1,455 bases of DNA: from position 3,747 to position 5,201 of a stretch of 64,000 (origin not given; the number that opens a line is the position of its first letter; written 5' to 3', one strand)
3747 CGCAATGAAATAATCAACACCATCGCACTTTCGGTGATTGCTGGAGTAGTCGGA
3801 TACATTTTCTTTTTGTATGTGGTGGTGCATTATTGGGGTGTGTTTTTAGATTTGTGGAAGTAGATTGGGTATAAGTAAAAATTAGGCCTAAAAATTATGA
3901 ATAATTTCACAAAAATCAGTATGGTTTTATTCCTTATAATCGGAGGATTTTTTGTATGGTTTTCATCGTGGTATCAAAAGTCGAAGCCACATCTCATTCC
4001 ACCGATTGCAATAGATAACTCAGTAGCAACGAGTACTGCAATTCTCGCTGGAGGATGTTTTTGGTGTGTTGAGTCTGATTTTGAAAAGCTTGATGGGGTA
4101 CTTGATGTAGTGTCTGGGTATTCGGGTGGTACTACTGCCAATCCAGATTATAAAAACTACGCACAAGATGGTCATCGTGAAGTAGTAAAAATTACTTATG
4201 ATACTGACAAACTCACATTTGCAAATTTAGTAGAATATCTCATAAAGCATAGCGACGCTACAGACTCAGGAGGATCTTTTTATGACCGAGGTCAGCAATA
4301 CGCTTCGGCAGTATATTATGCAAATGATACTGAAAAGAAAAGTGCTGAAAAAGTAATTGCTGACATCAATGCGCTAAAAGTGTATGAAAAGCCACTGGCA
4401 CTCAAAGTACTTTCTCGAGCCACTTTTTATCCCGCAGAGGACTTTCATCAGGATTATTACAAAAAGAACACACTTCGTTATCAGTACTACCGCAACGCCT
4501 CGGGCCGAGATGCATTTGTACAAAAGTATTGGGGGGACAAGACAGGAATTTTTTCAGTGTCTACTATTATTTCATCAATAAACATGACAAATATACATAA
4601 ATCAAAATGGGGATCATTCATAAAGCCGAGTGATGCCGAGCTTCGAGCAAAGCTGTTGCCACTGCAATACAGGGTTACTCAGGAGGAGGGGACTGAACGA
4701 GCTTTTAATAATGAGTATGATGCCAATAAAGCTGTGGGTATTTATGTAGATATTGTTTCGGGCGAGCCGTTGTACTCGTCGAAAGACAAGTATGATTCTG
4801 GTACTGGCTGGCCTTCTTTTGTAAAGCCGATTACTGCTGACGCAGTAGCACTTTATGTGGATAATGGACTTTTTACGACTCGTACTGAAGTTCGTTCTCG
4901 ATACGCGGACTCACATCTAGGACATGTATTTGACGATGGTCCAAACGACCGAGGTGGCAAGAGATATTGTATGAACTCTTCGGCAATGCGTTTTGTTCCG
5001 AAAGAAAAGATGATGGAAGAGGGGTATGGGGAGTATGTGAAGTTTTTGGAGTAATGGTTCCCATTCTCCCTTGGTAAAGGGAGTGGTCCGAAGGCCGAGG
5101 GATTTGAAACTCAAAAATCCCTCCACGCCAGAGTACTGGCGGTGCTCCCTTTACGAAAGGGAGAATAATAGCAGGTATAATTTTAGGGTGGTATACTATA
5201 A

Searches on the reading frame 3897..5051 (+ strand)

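Call 80: search_protein_families(library=pfam, proteins=[window:3897-5051:+], max_evalue=0.00001)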
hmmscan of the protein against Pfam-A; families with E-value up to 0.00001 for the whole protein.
window:3897-5051:+ (385 aa): 2 families
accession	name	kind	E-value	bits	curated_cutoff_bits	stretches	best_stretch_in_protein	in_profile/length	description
PF01625.27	PMSR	-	7.8e-49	166.3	23.7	1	47-196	1-152/153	Peptide methionine sulfoxide reductase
PF01641.26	SelR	-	1.3e-44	151.3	24.9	1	254-368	2-116/116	SelR domain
